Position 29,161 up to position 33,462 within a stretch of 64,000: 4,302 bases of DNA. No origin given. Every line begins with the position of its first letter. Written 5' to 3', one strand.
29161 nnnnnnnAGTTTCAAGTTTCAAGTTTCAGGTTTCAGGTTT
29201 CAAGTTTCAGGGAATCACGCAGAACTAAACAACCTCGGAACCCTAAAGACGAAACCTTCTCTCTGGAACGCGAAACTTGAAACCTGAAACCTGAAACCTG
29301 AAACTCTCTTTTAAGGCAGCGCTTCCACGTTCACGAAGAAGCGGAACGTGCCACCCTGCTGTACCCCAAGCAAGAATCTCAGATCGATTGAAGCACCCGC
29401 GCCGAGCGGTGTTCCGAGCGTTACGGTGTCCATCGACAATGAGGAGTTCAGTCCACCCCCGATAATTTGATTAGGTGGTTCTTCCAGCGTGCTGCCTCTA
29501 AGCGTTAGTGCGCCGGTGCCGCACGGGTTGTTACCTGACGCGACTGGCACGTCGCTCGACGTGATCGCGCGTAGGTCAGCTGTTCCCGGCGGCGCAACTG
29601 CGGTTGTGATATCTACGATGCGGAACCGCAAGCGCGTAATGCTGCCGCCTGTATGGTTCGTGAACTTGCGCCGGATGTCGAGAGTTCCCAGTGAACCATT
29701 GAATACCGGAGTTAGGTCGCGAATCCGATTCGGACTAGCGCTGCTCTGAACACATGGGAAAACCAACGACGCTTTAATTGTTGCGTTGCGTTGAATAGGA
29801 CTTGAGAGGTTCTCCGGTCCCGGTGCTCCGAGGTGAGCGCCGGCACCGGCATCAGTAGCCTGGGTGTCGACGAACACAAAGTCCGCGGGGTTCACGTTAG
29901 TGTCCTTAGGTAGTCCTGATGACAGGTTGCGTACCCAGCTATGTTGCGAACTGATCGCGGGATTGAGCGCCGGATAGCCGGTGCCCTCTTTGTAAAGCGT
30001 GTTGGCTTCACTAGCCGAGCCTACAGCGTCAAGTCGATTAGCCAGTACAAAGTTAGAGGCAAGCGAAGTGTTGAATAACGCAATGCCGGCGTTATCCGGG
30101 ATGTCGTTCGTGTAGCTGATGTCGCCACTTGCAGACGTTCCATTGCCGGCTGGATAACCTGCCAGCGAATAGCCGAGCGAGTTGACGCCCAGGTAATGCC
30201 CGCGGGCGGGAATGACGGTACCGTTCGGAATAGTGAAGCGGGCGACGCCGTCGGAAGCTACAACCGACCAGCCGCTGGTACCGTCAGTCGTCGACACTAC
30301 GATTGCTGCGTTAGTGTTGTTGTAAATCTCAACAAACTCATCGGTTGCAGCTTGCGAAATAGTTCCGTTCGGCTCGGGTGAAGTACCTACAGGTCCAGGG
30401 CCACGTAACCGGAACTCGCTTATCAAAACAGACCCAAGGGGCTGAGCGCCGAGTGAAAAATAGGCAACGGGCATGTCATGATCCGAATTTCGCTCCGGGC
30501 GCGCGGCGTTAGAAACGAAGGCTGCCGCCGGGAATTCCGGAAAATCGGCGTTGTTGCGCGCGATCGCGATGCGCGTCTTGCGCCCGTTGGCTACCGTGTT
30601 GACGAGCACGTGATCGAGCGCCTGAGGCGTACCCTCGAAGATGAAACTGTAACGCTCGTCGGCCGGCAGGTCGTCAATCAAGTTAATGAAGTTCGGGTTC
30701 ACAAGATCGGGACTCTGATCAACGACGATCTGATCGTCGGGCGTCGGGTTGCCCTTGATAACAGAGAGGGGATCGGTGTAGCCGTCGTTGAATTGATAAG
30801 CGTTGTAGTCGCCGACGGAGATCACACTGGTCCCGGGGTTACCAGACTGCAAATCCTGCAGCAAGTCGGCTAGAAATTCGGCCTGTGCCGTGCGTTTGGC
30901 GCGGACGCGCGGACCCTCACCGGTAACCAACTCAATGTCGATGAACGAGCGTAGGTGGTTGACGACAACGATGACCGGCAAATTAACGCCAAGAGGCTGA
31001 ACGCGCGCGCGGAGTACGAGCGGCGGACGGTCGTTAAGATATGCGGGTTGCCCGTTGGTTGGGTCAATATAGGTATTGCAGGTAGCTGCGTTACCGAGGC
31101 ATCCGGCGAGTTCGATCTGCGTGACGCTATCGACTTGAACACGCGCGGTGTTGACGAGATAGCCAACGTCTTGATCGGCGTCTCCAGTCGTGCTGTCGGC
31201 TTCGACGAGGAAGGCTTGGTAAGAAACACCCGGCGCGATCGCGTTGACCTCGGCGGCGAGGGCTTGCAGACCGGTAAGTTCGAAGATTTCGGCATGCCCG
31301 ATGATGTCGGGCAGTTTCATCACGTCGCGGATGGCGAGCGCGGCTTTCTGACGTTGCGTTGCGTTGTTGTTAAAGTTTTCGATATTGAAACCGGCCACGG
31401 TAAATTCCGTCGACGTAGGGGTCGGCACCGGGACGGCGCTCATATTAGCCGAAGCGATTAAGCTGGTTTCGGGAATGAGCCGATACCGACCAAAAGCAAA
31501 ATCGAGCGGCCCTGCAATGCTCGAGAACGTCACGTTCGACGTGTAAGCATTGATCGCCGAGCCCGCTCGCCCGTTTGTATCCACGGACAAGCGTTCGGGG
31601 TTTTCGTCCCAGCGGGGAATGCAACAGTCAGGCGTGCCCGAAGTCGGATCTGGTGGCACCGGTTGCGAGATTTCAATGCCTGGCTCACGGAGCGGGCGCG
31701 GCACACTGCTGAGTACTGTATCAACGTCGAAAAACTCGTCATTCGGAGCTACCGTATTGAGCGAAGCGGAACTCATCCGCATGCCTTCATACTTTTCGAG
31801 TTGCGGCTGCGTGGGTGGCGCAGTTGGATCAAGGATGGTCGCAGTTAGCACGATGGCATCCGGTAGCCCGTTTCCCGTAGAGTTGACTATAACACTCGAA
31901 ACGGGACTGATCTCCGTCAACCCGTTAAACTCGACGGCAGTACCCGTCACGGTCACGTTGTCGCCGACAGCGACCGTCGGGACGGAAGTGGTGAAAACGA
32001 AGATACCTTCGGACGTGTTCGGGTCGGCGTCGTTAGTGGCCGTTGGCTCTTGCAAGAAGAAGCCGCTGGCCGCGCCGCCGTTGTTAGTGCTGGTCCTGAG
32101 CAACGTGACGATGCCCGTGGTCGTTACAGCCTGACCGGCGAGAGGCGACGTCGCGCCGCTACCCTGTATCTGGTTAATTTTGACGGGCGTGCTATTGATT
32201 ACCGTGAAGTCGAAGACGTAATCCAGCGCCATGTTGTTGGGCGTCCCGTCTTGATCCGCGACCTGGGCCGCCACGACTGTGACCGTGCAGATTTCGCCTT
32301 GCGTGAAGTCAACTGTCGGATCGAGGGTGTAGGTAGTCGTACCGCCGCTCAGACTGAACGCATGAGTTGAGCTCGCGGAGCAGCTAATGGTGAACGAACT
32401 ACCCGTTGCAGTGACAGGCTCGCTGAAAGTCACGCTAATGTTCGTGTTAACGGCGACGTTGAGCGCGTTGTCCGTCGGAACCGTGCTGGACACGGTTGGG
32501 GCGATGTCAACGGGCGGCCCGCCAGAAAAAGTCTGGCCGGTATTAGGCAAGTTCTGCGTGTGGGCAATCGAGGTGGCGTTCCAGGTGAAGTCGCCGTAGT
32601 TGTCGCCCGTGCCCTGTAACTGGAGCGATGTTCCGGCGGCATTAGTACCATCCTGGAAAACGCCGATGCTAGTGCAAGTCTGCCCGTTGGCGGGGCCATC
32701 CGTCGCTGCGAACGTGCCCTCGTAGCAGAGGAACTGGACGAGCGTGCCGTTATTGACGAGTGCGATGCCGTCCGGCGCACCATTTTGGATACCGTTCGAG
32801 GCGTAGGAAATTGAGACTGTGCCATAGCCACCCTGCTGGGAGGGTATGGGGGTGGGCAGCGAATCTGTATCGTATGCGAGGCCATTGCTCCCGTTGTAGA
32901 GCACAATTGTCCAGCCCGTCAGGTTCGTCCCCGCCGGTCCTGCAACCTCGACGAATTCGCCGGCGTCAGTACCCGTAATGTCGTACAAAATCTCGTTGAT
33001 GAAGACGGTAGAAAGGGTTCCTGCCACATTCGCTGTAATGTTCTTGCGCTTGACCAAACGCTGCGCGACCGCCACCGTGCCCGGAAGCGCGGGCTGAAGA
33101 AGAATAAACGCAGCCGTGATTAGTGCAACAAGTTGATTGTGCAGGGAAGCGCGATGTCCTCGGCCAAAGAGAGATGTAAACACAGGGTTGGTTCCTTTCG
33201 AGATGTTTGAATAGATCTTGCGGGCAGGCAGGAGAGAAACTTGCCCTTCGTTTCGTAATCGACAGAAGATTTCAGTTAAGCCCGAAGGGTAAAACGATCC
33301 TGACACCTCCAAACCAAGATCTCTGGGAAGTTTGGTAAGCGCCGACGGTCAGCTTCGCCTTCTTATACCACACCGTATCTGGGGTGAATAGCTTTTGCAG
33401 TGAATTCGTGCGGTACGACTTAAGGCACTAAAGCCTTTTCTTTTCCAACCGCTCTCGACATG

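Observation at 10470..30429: Four secreted proteins with unrelated N-terminal architectures share one ~175-aa C-terminal module ending FRF.VNVEALP (three with an LTD in front)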

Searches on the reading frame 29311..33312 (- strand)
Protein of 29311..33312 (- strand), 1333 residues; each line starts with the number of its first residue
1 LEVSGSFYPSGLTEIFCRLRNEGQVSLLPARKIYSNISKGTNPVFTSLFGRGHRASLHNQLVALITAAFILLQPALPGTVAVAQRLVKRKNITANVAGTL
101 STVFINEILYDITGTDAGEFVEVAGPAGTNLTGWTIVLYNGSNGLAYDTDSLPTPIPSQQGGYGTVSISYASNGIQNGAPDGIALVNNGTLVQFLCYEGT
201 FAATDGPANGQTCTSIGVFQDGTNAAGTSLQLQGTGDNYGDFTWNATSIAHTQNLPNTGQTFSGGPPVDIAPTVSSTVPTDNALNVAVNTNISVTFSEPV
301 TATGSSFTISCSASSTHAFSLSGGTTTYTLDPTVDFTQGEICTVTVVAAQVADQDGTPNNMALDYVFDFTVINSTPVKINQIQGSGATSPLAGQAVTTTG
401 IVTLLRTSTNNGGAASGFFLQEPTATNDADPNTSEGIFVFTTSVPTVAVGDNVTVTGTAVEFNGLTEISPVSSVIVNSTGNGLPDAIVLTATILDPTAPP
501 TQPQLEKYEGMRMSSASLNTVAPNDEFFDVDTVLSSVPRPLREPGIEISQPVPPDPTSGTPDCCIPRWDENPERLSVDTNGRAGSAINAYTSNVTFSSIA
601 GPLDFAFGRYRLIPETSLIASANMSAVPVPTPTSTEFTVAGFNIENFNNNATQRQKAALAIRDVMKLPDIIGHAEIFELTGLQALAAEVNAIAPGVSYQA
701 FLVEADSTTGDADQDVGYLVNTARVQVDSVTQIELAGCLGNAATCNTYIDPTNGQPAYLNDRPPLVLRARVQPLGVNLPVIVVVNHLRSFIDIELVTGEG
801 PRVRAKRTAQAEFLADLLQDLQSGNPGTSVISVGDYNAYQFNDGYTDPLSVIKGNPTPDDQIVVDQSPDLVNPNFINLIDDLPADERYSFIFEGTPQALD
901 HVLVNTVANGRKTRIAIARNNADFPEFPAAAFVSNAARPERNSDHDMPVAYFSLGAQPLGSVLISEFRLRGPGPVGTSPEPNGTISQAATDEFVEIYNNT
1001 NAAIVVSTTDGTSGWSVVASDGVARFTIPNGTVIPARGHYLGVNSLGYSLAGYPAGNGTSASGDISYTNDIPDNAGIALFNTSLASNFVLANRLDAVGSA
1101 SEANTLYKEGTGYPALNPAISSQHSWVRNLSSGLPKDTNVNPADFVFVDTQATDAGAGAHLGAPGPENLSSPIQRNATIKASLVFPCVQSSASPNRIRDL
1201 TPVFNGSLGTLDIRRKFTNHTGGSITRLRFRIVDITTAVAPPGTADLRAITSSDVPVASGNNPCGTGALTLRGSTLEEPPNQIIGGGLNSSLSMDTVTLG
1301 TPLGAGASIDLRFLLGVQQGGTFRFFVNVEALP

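Call 7: search_protein_families(library=pfam, proteins=[window:29311-33312:-], max_evalue=0.01)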
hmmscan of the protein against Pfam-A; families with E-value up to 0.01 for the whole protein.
window:29311-33312:- (1333 aa): 2 families
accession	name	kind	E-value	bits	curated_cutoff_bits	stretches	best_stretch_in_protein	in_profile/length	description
PF13205.12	Big_5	-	1.6e-15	58.1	23.6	1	270-370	3-104/105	Bacterial Ig-like domain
PF00932.25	LTD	-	3.6e-11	43.8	34.3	1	960-1081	6-96/109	Lamin Tail Domain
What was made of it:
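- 29830..30441 (-): P4 lamin tail domain (LTD), residues 958-1161. Pfam PF00932 E 3.6e-11, 43.8 bits, above the gathering score (call 7).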

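Call 8: search_protein_families(library=ncbifam, proteins=[window:29311-33312:-], max_evalue=0.01)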
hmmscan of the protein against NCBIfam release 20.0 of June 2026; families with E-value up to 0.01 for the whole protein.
window:29311-33312:- (1333 aa): 2 families
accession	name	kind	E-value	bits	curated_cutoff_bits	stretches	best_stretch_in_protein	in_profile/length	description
NF033681.1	ExeM_NucH_DNase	subfamily_domain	1e-40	140.2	300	2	399-532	2-125/546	ExeM/NucH family extracellular endonuclease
NF033680.1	exonuc_ExeM-GG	exception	5.7e-10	37.9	1300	1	362-514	184-335/884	extracellular exonuclease ExeM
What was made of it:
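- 29311..33312 (-): P4: ExeM/NucH-type extracellular nuclease gene (1333 aa) ending in LTD + module. NCBIfam NF033681 E 1e-40, Pfam Big_5 and LTD (calls 7, 8).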

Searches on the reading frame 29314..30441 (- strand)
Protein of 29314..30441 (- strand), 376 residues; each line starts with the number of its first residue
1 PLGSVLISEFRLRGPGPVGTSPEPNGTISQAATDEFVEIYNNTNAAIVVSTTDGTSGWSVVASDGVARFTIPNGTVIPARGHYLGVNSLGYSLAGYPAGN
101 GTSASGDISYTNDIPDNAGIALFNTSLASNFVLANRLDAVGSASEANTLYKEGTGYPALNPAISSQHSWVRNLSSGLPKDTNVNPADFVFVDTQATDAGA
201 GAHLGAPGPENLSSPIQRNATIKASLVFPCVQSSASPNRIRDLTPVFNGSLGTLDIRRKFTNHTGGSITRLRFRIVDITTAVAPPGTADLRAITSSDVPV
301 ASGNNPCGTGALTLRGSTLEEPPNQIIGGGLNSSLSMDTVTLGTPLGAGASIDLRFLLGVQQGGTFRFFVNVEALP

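Call 52: predict_structure(alignment_id=A6)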
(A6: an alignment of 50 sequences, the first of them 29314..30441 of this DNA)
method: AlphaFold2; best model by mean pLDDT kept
length: 376 residues; sequences in the alignment: 50
mean_pLDDT: 84.9   pTM: 0.85
mean pLDDT of the five models: 84.9, 84.8, 84.8, 83.3, 81.9
residues with pLDDT >= 90: 181; 70-90: 148; 50-70: 30; < 50: 17
segments of 3 or more residues with pLDDT < 50: 14-29
pLDDT, mean of each block of 10 residues (from residue 1): 86 51 40 81 94 95 94 95 88 70 83 86 97 96 94 91 80 81 93 85 86 78 86 93 93 94 85 86 84 92 86 89 75 77 75 93 89 80
secondary structure, 60 per line:
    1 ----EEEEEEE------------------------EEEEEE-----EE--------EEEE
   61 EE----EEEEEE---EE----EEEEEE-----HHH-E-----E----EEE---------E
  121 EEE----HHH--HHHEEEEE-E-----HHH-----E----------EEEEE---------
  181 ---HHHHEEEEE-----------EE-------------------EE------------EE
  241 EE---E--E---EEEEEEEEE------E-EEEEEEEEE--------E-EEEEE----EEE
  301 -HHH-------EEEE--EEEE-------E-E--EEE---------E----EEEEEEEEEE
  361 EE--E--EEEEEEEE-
elements in order: E5-11 E36-41 E57-62 E67-72 E82-87 E108-110 E120-123 E136-140 E167-171 H184-187 E188-192 E239-242 E253-261 E270-278 E289-293 E298-300 E312-315 E318-321 E334-336 E351-362 E368-375
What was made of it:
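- The didomain model has pLDDT 84.9 and pTM 0.85 (call 52). The didomain is compact and confidently modelled (call 52).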

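Call 58: fold_search(model_id=the predicted structure, library=pdb)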
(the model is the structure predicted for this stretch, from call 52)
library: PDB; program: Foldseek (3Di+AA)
matches with E <= 10: 855; with E <= 0.001: 0
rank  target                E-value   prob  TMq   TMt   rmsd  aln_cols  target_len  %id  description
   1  3gef_A                4.5e-03  1.00  0.20  0.56   7.1       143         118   12  Crystal structure of the R482W mutant of lamin A/C (released 2009-08-04)
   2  6a8p_A                8.8e-03  0.60  0.18  0.10  18.5       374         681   11  Transglutaminase 2 mutant G224V in complex with GTP (released 2018-09-26)
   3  6a8p_C                1.2e-02  0.54  0.18  0.10  18.5       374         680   11  Transglutaminase 2 mutant G224V in complex with GTP (released 2018-09-26)
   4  1kv3_A                1.5e-02  0.51  0.18  0.11  19.0       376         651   10  HUMAN TISSUE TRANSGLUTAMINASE IN GDP BOUND FORM (released 2002-03-13)
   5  6a8p_B                1.5e-02  0.41  0.16  0.10  19.2       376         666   11  Transglutaminase 2 mutant G224V in complex with GTP (released 2018-09-26)
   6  8oxv_A                1.7e-02  0.44  0.18  0.11  17.8       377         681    8  Transglutaminase 3 zymogen in complex with DH patient-derived Fab DH63-B02 (released 2023-10-18)
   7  8tr9                  1.8e-02  0.57  0.17  0.10  17.1       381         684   10  Cryo-EM structure of transglutaminase 2 bound to GDP (released 2024-07-31)
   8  3jt0_A                1.9e-02  0.99  0.18  0.57   5.0       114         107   13  Crystal Structure of the C-terminal fragment (426-558) Lamin-B1 from Homo sapiens, Northeast Structural Genomics Conso (released 2009-09-22)
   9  8eht_B                2.0e-02  0.57  0.18  0.33  12.9       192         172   11  Cryo-EM reconstruction of the CS20 bacterial adhesion pili (released 2023-03-22)
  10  6kzb_A                2.3e-02  0.44  0.18  0.11  18.3       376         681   11  Transglutaminase2 complexed with calcium (released 2020-12-09)
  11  3jt0_B                2.7e-02  0.99  0.20  0.59   4.1       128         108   12  Crystal Structure of the C-terminal fragment (426-558) Lamin-B1 from Homo sapiens, Northeast Structural Genomics Conso (released 2009-09-22)
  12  3umn_B                3.2e-02  0.99  0.19  0.54   4.8       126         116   14  Crystal Structure of Lamin-B1 (released 2011-11-30)
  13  1l9n_A                3.2e-02  0.20  0.16  0.10  18.3       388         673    9  Three-dimensional structure of the human transglutaminase 3 enzyme: binding of calcium ions change structure for activ (released 2002-05-29)
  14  4pyg_A                3.4e-02  0.33  0.17  0.10  18.9       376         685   10  Transglutaminase2 complexed with GTP (released 2015-02-11)
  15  8oxw_A                3.4e-02  0.30  0.18  0.11  17.8       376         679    8  Transglutaminase 3 in complex with DH patient-derived Fab DH63-B02 (released 2023-10-18)
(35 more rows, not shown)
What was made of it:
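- On Lamin tail domain (PF00932): the upstream domain: Foldseek matches lamin A/C and B1 Ig folds with probability 0.99-1.0 and TMt 0.54-0.59 (call 58).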

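Call 71: search_solved_structures(query=A6, max_evalue=1)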
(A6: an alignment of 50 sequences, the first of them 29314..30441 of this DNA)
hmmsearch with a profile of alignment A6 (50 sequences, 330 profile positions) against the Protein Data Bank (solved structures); distinct sequences matched with E-value up to 1: 0.

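Call 78: search_dna_similar(query=window:29314-30441:-, collection=plasmids, mode=protein, max_evalue=0.001, max_rows=15)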
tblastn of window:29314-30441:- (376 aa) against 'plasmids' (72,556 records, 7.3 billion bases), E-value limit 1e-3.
Records with a match: 2; places in all: 2; records where one place covers at least 80% of the query: 1.
Best place of each record, by identity: <60% 2.
By first word of the organism name: Abditibacteriota 1; Thermus 1.
By predicted mobility (MOB-suite, as given by PLSDB): non-mobilizable 2.
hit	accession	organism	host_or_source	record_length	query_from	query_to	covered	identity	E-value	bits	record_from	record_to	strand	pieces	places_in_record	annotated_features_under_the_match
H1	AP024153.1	Abditibacteriota bacterium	Acer palmatum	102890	5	373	98%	31.3%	1e-20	100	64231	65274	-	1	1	hypothetical protein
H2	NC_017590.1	Thermus thermophilus JL-18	-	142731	5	190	49%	32.8%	1e-5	55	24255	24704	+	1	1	ExeM/NucH family extracellular endonuclease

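Call 79: get_annotated_region(hit=H1, flank=5000)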
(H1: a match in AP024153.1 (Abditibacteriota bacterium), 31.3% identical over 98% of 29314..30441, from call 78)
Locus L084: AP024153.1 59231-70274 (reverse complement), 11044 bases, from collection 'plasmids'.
description: Abditibacteriota bacterium IAD-21 plasmid pIAD-21 DNA, complete sequence
organism: Abditibacteriota bacterium (NCBI taxid 2783868)
taxonomy: Bacteria; Abditibacteriota; ; ; ; ; Abditibacteriota bacterium
host: -; source: Acer palmatum; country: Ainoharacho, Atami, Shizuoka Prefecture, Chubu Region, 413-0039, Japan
typing (MOB-suite, as given by PLSDB): non-mobilizable
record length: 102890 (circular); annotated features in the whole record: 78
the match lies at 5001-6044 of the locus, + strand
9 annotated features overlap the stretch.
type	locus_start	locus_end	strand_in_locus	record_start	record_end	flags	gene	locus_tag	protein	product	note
CDS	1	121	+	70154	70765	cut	-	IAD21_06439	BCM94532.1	hypothetical protein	-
CDS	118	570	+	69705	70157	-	-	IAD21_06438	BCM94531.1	hypothetical protein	-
CDS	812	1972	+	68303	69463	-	-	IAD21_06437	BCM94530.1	hypothetical protein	-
CDS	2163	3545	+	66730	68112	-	-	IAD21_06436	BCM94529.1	hypothetical protein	-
CDS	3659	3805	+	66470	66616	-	-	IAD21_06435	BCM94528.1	hypothetical protein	-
CDS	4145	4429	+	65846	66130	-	-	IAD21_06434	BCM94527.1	hypothetical protein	-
CDS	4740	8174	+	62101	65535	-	-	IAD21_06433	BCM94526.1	hypothetical protein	-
CDS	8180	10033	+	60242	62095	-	-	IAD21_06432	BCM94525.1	hypothetical protein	-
CDS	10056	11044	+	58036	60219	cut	-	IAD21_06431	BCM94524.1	hypothetical protein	-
